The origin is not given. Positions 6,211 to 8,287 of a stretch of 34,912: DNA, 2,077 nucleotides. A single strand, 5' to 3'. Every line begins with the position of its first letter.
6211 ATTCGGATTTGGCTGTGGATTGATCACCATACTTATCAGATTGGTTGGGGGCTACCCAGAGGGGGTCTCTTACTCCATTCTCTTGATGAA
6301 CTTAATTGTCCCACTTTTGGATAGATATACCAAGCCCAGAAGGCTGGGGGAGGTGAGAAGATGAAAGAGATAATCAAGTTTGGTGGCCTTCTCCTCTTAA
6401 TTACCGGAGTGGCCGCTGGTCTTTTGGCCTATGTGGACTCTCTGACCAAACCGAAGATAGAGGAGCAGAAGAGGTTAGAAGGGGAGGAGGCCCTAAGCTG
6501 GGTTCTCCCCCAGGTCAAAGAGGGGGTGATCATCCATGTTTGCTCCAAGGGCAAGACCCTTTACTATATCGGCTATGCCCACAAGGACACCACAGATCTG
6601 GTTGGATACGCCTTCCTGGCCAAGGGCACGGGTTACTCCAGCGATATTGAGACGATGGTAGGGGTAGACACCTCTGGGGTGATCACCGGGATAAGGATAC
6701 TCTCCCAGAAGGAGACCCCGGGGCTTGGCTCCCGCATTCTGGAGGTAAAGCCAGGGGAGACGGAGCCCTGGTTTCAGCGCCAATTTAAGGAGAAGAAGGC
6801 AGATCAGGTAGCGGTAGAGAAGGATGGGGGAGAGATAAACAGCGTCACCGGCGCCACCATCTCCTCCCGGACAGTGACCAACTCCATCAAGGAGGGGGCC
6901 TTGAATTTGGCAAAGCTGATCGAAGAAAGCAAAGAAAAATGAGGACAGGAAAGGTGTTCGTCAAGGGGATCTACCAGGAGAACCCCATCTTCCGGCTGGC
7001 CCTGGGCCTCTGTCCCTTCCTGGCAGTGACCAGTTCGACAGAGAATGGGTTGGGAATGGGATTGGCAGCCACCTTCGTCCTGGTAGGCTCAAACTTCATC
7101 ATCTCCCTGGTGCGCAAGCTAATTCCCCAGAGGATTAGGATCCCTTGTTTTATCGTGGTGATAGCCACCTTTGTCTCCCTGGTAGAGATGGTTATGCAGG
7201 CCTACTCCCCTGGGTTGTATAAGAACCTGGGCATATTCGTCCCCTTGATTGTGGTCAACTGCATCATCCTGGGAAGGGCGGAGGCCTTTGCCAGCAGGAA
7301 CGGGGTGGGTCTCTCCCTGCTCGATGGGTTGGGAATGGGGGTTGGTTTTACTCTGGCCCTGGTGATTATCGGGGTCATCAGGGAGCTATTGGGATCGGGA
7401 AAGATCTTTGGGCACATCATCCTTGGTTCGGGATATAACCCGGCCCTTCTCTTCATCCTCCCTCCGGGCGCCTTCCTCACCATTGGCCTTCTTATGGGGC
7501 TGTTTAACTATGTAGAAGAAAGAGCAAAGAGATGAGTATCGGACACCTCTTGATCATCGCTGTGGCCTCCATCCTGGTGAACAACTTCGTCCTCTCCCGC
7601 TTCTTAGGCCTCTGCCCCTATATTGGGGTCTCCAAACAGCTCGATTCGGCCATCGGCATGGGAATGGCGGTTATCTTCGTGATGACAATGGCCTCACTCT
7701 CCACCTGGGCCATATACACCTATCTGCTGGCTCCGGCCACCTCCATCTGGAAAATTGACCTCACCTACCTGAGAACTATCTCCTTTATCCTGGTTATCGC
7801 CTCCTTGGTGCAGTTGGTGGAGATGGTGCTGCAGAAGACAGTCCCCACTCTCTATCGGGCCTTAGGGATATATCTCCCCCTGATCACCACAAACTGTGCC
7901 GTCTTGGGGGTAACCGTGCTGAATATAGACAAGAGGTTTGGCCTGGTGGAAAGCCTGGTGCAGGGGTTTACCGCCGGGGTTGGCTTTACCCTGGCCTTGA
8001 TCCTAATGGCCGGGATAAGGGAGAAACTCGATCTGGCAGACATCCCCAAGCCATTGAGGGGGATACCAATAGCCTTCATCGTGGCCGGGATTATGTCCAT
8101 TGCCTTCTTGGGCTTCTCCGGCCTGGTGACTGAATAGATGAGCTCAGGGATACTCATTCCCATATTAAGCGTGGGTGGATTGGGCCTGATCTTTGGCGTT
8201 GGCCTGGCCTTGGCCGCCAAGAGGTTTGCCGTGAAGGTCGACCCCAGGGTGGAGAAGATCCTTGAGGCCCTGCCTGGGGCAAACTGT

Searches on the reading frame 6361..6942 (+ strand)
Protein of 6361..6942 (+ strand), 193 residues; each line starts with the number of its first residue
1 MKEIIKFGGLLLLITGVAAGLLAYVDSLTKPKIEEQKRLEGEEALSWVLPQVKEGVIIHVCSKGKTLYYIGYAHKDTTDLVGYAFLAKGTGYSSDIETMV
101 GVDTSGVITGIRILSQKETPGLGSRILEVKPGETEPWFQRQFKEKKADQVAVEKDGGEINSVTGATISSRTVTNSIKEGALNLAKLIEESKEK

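Call 64: search_protein_families(library=pfam, proteins=[window:6361-6942:+], max_evalue=0.0001)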
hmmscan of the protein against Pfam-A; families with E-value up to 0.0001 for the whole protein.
window:6361-6942:+ (193 aa): 1 family
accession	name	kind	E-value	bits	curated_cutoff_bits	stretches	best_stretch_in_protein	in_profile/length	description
PF04205.19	FMN_bind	-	1.4e-18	67.7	22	1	91-178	1-74/77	FMN-binding domain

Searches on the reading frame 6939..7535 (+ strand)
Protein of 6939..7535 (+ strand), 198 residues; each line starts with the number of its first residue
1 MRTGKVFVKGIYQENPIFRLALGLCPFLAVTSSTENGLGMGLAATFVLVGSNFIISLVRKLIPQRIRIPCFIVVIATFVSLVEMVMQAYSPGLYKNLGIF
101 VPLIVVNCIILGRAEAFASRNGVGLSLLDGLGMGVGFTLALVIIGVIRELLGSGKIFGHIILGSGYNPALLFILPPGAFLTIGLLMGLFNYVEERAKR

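Call 64: search_protein_families(library=pfam, proteins=[window:6939-7535:+], max_evalue=0.0001)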
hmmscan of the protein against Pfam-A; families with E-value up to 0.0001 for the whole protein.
window:6939-7535:+ (198 aa): 1 family
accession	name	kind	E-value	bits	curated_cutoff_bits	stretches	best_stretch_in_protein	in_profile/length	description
PF02508.19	Rnf-Nqr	-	8.2e-71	238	23.8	1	5-186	3-174/174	Rnf-Nqr subunit, membrane protein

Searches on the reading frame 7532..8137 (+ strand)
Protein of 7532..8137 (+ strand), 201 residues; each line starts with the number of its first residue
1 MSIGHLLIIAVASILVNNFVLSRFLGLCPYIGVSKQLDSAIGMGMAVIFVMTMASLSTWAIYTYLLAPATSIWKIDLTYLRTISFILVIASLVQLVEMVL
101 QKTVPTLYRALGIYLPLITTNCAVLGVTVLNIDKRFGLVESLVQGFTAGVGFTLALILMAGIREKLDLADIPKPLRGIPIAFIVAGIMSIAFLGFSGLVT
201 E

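Call 64: search_protein_families(library=pfam, proteins=[window:7532-8137:+], max_evalue=0.0001)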
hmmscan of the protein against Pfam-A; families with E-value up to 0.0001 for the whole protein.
window:7532-8137:+ (201 aa): 1 family
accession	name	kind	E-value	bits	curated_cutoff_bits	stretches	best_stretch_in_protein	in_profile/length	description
PF02508.19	Rnf-Nqr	-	2.4e-63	213.7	23.8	1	8-198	3-173/174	Rnf-Nqr subunit, membrane protein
